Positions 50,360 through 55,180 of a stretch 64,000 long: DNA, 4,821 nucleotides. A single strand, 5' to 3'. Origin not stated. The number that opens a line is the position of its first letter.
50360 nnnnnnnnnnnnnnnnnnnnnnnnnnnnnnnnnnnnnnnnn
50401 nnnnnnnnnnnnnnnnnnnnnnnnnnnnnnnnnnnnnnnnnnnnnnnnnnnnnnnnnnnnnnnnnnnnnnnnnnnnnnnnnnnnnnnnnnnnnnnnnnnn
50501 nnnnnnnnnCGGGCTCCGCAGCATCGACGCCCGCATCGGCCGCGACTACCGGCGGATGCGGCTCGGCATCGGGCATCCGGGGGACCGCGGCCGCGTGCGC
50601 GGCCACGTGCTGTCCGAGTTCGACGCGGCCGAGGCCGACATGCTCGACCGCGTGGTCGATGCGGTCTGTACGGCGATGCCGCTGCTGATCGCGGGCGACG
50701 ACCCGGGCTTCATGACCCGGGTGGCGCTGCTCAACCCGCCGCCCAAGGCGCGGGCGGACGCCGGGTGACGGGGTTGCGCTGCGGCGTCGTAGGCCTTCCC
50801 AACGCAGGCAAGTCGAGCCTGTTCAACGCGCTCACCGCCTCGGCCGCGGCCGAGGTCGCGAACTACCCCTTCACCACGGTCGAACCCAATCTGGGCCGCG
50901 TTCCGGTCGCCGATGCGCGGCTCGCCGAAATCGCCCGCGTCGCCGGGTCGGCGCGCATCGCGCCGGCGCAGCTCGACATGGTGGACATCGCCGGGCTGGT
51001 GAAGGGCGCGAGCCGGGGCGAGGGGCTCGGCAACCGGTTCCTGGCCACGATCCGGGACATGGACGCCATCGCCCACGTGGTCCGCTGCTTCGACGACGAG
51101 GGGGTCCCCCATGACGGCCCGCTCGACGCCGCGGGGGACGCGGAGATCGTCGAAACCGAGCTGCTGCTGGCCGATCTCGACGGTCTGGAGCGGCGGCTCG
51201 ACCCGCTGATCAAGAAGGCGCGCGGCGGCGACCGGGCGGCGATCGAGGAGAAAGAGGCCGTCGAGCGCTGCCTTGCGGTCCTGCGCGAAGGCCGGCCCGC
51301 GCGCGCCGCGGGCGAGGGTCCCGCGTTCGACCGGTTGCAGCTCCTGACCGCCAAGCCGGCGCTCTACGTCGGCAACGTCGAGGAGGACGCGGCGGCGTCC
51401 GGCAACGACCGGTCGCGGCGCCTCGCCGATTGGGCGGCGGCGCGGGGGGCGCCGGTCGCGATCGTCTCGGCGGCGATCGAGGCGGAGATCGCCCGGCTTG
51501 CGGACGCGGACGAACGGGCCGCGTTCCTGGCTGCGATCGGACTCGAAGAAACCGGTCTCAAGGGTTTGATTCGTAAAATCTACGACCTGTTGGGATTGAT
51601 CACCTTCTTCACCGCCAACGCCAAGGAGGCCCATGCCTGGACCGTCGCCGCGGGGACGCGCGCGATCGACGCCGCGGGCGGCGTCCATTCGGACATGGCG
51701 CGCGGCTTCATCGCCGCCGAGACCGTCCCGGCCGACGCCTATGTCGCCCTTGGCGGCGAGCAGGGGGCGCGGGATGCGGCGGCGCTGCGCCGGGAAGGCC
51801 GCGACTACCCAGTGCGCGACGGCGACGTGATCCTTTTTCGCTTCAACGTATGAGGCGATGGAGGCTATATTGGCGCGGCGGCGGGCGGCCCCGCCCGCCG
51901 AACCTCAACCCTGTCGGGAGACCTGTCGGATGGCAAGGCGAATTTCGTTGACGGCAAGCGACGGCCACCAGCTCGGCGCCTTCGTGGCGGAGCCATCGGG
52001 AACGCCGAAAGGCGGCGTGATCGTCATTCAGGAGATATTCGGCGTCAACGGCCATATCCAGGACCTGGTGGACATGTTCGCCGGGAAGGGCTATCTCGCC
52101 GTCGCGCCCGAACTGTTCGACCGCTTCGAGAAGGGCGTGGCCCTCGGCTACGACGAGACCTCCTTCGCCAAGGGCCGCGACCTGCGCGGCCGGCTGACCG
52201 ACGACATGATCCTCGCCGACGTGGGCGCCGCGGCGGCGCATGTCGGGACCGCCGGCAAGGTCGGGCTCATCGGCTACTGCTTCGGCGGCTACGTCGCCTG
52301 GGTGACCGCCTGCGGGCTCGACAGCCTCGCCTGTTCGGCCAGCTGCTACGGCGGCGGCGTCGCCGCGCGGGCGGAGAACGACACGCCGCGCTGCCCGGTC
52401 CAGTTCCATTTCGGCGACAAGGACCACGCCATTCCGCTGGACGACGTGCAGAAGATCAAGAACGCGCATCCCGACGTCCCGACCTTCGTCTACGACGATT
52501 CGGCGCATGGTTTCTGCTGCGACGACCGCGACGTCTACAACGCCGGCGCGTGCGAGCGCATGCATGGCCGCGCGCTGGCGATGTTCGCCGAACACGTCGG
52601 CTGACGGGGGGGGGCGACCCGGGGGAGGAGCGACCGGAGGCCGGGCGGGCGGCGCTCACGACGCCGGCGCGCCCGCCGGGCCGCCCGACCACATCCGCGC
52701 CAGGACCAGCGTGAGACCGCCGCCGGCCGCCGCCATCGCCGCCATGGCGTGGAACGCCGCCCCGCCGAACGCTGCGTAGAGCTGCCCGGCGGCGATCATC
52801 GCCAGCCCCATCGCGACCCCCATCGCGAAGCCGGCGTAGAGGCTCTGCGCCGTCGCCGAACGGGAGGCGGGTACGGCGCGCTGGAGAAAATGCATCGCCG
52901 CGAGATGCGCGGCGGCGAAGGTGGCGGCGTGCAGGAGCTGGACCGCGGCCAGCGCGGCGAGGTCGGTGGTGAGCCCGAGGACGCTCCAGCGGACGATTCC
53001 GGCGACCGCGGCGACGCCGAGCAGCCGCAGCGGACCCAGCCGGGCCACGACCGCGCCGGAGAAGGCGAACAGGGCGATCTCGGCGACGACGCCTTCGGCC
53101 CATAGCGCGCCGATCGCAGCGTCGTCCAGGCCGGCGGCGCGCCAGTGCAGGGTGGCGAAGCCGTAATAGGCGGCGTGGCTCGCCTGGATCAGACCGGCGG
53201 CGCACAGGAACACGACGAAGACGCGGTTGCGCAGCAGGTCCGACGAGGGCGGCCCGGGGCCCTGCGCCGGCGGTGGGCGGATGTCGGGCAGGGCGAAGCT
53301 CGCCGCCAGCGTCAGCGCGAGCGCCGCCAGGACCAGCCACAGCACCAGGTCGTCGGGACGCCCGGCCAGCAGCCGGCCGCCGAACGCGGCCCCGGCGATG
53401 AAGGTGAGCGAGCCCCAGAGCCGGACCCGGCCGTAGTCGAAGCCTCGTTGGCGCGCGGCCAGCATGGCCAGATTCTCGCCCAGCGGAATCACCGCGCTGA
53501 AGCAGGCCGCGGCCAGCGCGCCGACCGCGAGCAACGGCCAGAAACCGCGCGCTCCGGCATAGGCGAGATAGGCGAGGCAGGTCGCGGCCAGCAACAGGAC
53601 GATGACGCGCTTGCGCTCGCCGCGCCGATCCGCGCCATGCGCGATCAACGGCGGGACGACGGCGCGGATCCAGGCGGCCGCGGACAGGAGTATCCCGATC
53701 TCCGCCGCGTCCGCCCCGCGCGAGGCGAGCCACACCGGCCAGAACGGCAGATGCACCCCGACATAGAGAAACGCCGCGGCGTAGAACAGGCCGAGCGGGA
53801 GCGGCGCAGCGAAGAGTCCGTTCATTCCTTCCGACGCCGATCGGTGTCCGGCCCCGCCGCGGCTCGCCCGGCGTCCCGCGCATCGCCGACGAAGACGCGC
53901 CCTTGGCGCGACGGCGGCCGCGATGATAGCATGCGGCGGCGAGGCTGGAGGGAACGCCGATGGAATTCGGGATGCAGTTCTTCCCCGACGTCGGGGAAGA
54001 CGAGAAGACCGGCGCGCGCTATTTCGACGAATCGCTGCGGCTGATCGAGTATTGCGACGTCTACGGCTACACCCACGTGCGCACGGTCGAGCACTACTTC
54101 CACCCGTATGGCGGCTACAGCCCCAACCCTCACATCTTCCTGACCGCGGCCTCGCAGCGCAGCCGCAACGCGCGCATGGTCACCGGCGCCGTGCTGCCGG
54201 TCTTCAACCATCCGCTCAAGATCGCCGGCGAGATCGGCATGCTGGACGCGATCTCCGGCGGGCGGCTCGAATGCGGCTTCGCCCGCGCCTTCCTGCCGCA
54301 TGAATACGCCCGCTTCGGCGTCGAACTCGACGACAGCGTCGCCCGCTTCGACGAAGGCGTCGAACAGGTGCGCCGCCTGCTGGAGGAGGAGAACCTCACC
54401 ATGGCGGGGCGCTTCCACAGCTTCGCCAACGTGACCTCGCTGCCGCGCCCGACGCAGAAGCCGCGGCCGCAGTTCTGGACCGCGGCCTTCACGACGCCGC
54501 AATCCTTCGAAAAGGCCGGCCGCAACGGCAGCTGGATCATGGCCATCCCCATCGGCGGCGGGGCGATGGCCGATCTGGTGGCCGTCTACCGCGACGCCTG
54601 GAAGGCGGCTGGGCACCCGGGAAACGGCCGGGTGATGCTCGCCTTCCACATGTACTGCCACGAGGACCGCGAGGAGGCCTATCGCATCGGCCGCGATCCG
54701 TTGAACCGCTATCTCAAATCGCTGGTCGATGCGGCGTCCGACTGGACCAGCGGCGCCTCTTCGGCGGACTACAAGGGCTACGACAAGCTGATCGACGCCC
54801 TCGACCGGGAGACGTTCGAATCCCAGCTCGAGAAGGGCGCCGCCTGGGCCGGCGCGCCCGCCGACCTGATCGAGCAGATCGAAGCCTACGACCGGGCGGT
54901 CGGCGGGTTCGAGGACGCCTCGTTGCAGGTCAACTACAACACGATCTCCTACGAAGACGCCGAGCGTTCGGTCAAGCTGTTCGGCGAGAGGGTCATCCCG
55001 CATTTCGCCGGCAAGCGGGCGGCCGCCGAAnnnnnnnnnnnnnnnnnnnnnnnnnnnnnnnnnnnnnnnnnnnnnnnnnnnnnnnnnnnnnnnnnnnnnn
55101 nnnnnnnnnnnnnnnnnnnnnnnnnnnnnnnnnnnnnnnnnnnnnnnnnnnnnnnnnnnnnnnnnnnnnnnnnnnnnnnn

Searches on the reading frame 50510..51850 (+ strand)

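Call 19: search_protein_families(library=pfam, proteins=[window:50510-51850:+], max_evalue=0.00001)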
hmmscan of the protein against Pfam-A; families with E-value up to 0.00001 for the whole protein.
window:50510-51850:+ (447 aa): 3 families
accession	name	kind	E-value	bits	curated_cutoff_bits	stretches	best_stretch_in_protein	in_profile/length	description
PF06071.19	YchF-GTPase_C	-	2.9e-28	98.3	27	1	363-446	1-84/84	Protein of unknown function (DUF933)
PF01926.29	MMR_HSR1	-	2.4e-21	76.4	21.9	1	91-194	2-85/113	50S ribosome-binding GTPase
PF02421.24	FeoB_N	-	2e-08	34.4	27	1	91-136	3-47/156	Ferrous iron transport protein B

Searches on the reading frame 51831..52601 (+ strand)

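Call 19: search_protein_families(library=pfam, proteins=[window:51831-52601:+], max_evalue=0.00001)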
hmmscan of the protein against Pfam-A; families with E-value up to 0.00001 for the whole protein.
window:51831-52601:+ (257 aa): 1 family
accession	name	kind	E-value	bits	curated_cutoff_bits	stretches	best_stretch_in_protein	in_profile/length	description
PF01738.24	DLH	-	1.9e-37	129.4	21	1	49-255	2-216/217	Dienelactone hydrolase family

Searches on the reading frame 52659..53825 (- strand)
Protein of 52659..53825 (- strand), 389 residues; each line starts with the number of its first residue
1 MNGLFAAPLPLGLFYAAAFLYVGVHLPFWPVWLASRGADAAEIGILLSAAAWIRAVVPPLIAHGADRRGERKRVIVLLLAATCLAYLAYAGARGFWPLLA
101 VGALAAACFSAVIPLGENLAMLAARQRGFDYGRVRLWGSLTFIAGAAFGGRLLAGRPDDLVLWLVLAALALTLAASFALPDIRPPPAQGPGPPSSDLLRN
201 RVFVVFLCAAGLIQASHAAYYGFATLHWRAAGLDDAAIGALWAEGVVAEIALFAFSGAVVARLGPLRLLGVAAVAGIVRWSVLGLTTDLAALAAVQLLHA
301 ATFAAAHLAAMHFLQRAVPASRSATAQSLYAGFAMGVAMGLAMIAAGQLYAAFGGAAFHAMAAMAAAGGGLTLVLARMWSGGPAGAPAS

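Call 19: search_protein_families(library=pfam, proteins=[window:52659-53825:-], max_evalue=0.00001)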
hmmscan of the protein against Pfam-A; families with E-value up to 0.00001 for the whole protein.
window:52659-53825:- (389 aa): 4 families
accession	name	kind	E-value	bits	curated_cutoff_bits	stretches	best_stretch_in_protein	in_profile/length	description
PF12832.13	MFS_1_like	-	4.8e-58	197.4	25.2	1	11-357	4-369/373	MFS_1 like family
PF07690.21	MFS_1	-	3.2e-17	62.9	33.4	1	13-330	3-335/347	Major Facilitator Superfamily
PF03825.22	Nuc_H_symport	-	2.1e-13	50.5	25.9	1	26-376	22-388/400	Nucleoside H+ symporter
PF01306.25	LacY_symp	-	5.3e-13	49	24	1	12-173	13-182/413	LacY proton/sugar symporter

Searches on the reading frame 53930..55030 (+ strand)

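Call 19: search_protein_families(library=pfam, proteins=[window:53930-55030:+], max_evalue=0.00001)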
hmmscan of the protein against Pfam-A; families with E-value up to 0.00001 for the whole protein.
window:53930-55030:+ (367 aa): 1 family
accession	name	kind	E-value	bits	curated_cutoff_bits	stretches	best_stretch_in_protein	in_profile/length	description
PF00296.26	Bac_luciferase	-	2e-50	172.4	27.9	1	11-323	1-310/314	Luciferase-like monooxygenase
